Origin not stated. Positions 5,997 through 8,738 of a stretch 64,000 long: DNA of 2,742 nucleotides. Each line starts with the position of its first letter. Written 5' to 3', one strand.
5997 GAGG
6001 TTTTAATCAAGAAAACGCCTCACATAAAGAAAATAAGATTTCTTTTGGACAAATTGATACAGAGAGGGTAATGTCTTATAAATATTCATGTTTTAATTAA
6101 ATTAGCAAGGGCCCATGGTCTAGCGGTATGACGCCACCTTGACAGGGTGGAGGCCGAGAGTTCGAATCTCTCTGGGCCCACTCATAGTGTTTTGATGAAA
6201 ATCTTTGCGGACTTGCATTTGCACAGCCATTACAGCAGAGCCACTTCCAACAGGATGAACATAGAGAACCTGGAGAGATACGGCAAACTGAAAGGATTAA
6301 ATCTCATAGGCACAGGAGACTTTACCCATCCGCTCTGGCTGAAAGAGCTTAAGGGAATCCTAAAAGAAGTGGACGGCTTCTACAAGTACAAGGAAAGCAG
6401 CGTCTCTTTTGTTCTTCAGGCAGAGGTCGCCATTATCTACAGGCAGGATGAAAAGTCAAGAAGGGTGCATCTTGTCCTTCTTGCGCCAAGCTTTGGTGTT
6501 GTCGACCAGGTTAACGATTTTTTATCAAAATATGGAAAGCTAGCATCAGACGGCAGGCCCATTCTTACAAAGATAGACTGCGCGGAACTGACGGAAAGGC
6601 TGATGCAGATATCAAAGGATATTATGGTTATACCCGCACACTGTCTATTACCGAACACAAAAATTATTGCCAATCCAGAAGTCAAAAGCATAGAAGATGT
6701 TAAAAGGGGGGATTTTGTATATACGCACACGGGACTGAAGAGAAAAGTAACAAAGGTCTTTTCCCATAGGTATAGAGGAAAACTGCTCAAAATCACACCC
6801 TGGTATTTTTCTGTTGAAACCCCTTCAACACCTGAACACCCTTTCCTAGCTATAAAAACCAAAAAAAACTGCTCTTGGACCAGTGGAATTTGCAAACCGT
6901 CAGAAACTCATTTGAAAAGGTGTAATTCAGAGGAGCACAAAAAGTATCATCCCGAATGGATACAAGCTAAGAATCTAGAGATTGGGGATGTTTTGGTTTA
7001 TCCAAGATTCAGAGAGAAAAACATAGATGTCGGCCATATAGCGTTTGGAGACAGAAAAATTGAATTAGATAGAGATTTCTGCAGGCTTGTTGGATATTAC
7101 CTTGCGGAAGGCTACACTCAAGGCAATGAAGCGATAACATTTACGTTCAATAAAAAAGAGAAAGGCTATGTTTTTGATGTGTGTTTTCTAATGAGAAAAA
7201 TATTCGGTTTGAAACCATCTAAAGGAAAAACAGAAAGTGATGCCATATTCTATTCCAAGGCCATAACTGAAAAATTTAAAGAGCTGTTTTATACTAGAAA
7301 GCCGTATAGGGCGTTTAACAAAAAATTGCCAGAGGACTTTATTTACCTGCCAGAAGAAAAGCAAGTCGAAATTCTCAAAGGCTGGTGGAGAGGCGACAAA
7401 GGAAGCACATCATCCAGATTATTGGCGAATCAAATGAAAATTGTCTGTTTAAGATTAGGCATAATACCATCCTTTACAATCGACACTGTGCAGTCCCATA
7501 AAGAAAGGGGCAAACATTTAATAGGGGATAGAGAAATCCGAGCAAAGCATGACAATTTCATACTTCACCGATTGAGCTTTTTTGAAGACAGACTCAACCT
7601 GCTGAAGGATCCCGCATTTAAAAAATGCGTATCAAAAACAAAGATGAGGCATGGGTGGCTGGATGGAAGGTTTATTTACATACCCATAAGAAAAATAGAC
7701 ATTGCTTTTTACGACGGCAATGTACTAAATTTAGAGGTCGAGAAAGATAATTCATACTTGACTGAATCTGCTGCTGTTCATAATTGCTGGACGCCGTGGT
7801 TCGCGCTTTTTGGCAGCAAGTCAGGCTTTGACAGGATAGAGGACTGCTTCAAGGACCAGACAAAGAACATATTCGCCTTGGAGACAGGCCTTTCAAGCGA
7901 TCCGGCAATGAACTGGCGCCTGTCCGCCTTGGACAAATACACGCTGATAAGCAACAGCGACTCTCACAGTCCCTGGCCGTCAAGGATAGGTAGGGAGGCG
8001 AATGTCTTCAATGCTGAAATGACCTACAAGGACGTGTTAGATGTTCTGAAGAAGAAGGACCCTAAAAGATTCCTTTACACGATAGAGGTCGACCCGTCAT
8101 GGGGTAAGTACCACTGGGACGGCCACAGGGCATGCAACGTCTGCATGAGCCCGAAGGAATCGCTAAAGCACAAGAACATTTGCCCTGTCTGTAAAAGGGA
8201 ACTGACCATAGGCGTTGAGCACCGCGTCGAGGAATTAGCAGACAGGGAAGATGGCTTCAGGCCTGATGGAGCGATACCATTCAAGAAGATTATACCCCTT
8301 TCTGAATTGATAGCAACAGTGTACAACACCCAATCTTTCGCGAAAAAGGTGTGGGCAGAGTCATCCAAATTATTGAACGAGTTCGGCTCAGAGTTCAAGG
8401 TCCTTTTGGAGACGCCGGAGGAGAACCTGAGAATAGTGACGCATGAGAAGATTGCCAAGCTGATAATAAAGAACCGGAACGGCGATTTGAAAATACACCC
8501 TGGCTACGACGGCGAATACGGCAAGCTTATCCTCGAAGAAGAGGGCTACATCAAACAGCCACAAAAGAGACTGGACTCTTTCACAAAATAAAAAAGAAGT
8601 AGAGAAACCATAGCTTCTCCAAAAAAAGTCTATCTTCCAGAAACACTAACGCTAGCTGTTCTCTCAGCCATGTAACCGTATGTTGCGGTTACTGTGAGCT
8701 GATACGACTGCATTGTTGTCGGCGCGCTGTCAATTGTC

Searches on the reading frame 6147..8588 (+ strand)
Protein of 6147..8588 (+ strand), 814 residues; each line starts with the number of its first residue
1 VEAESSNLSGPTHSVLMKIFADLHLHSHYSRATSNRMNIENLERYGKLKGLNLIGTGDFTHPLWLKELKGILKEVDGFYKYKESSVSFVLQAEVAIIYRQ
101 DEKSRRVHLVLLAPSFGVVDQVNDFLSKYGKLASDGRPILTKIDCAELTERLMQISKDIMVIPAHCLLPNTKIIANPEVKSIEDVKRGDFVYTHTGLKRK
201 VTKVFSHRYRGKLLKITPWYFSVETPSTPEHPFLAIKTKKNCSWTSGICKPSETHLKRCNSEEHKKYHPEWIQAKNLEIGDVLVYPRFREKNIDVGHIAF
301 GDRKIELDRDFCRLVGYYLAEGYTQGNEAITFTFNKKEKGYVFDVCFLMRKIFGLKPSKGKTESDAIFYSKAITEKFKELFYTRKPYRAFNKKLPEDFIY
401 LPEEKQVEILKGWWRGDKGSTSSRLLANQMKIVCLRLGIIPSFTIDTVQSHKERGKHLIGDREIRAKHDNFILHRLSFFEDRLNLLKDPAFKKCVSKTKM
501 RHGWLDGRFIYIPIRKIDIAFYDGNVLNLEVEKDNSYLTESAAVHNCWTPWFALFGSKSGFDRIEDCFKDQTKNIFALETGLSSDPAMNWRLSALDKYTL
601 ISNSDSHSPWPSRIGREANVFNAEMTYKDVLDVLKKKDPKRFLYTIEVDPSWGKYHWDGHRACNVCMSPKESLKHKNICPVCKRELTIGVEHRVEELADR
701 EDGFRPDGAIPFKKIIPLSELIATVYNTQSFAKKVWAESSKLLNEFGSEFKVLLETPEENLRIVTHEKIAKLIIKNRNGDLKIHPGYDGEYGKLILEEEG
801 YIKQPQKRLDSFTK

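Call 77: search_protein_families(library=pfam, proteins=[window:6147-8588:+], max_evalue=0.00001)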
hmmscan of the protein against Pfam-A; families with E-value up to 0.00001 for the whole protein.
window:6147-8588:+ (814 aa): 1 family
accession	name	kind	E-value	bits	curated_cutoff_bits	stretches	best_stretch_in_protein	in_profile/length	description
PF14890.11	Intein_splicing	-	5.3e-06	26.8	35.8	0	270-546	77-155/155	Intein splicing domain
